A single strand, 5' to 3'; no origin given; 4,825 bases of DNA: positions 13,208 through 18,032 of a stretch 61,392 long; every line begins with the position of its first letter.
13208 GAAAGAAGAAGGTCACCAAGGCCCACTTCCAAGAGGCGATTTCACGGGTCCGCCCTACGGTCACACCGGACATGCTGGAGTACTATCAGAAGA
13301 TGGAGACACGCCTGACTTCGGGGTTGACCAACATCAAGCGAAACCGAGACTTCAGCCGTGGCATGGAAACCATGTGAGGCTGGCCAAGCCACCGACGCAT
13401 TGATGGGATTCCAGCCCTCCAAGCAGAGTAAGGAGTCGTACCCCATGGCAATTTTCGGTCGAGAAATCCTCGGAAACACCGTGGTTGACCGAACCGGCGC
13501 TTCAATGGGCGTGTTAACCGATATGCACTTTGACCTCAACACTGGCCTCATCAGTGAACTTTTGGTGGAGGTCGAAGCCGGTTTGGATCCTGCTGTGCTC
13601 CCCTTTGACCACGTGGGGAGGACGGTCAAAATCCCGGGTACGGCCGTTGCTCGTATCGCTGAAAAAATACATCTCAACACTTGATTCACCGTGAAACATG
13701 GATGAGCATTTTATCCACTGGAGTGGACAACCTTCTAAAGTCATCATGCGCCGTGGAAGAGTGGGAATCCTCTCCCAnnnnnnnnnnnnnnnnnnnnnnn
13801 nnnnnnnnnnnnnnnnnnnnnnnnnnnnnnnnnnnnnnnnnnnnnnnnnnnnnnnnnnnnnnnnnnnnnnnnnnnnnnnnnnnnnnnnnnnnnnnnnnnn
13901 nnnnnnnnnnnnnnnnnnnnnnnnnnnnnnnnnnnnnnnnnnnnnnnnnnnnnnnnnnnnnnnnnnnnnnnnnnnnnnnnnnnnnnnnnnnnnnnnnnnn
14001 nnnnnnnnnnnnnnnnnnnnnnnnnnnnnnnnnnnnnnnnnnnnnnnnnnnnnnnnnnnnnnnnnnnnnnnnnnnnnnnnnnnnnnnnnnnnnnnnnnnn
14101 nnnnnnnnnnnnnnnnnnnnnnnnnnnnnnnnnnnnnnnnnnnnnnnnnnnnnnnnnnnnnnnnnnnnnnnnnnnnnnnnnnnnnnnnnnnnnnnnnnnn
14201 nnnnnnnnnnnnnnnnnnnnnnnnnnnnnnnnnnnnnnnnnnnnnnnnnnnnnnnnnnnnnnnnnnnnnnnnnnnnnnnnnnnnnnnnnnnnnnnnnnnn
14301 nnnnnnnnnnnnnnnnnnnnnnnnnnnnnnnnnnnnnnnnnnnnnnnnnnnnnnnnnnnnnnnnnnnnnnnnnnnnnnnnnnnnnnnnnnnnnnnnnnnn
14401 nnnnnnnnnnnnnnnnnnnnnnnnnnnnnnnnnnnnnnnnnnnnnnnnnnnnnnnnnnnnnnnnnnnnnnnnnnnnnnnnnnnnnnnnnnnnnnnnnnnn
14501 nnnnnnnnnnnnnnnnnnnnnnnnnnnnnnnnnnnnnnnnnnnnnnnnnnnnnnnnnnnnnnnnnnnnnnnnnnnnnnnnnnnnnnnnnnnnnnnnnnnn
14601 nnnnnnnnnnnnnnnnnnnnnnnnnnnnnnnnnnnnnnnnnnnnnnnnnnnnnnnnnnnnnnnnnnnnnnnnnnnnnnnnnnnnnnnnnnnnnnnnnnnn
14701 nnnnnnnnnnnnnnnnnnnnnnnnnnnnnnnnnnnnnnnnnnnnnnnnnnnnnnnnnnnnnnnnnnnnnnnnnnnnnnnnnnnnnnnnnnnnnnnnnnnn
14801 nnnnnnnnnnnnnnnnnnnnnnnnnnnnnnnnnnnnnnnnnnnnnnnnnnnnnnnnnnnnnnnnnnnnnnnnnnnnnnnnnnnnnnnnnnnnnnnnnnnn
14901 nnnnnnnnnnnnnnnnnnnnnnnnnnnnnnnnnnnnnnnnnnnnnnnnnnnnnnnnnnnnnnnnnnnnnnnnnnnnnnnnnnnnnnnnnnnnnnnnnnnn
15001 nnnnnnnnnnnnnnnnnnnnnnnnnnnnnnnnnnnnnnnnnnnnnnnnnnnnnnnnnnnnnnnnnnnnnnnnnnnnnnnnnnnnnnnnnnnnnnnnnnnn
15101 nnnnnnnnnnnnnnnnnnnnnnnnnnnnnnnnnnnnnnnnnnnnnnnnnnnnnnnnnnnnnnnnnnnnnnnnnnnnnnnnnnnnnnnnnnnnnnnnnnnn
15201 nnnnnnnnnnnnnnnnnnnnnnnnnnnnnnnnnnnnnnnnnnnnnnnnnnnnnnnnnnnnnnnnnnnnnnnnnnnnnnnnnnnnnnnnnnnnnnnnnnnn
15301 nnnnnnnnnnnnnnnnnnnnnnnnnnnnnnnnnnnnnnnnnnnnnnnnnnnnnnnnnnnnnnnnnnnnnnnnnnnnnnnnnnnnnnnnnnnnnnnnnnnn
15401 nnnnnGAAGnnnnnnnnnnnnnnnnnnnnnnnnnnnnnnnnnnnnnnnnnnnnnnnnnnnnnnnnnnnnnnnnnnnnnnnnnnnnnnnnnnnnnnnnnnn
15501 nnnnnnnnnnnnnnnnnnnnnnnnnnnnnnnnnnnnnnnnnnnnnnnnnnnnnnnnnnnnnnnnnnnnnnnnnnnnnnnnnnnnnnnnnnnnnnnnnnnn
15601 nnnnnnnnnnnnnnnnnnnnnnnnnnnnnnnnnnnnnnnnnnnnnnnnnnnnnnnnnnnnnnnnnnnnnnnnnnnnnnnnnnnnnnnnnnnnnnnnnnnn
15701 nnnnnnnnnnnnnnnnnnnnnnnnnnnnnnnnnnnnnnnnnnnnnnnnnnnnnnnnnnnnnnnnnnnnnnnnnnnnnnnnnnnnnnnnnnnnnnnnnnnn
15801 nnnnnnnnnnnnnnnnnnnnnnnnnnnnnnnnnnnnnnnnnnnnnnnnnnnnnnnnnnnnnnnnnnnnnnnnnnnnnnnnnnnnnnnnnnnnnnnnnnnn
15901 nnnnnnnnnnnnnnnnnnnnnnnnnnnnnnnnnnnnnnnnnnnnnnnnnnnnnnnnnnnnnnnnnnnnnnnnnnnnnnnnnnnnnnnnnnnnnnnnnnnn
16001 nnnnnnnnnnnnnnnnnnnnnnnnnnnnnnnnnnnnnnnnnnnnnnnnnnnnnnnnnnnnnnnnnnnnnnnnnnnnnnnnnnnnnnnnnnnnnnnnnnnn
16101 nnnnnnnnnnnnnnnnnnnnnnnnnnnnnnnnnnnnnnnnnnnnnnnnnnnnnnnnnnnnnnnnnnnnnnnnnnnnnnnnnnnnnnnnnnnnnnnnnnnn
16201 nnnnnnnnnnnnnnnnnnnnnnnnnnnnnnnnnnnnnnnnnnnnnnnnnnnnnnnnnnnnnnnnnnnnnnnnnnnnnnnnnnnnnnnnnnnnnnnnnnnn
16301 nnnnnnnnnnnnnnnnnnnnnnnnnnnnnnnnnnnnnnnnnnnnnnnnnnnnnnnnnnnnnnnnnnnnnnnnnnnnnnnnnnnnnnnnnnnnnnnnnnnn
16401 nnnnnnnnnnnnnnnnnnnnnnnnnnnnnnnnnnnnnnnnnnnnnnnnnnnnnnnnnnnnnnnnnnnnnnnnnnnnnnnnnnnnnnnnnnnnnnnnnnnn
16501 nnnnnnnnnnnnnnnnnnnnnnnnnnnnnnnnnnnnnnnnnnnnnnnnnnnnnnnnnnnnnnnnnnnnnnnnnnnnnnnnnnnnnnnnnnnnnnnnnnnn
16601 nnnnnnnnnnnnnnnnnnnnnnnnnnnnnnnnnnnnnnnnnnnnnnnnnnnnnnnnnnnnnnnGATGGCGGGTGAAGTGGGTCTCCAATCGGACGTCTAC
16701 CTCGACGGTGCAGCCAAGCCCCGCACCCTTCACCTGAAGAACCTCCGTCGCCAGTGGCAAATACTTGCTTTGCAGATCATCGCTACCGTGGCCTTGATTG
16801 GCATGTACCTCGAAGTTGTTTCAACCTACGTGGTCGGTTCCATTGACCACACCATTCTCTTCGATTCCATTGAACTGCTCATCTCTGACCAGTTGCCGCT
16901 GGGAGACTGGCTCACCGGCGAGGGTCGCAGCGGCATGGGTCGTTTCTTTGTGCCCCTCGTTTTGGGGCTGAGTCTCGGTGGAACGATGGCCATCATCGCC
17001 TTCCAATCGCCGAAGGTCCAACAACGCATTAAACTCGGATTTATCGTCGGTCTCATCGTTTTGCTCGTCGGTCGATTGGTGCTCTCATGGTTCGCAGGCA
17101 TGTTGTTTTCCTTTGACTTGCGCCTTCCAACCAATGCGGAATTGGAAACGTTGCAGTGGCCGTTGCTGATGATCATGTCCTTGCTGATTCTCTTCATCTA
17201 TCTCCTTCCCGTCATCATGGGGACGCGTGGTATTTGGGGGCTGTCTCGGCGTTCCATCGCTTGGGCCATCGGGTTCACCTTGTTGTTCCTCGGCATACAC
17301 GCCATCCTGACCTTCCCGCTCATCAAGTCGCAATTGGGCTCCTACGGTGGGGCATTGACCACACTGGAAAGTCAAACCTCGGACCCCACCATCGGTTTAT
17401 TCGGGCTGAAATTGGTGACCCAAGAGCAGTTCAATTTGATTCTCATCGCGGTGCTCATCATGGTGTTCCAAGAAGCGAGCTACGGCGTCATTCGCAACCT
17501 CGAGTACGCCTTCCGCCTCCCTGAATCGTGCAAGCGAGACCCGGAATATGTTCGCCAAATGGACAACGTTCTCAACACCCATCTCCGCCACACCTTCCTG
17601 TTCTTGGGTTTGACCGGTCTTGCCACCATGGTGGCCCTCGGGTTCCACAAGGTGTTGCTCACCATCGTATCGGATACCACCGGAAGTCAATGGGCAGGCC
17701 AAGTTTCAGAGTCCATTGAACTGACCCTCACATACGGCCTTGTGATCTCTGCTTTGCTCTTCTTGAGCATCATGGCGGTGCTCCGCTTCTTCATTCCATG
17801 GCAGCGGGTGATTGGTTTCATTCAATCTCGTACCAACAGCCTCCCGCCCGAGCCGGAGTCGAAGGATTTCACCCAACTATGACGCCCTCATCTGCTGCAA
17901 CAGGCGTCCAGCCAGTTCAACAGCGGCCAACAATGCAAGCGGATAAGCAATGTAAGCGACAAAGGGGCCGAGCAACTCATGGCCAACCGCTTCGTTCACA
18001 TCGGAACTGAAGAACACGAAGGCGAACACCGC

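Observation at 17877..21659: Operon of Roadblock/LC7 protein, 1058-aa Roadblock/coiled-coil giant and 84-aa two-TM protein, with no GTPase partner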

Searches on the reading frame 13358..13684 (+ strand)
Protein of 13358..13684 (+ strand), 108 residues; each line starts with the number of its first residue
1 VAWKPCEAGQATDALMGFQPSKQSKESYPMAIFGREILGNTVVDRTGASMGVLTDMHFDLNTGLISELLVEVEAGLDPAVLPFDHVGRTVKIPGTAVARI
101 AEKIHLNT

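Call 54: search_protein_families(library=pfam, proteins=[window:13358-13684:+], max_evalue=0.01)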
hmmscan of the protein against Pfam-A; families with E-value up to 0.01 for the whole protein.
window:13358-13684:+ (108 aa): 1 family
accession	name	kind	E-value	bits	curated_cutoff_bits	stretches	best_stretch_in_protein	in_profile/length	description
PF05239.21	PRC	-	4.2e-07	30.3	21.2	1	32-88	4-61/78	PRC-barrel domain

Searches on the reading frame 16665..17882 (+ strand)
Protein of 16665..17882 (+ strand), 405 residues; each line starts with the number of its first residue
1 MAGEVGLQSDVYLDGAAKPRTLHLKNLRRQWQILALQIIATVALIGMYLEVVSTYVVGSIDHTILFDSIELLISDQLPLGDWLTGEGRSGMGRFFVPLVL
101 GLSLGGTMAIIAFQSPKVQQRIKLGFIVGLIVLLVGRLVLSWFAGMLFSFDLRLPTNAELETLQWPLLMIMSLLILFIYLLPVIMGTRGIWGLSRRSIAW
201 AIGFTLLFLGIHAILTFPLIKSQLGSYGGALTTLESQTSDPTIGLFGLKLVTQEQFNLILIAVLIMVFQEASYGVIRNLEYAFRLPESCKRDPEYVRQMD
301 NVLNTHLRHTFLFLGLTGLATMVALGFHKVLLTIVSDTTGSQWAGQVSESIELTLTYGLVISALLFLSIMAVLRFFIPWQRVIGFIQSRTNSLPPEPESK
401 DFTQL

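Call 3: search_protein_families(library=pfam, proteins=[window:16665-17882:+], max_evalue=0.1)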
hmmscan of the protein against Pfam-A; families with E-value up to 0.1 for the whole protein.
window:16665-17882:+ (405 aa): 0 families

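Call 4: search_protein_families(library=ncbifam, proteins=[window:16665-17882:+], max_evalue=0.1)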
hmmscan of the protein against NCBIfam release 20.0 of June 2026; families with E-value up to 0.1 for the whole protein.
window:16665-17882:+ (405 aa): 0 families

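Call 81: search_protein_families(library=padloc, proteins=[window:16665-17882:+], max_evalue=0.01)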
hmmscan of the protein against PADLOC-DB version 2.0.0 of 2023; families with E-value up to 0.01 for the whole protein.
window:16665-17882:+ (405 aa): 0 families
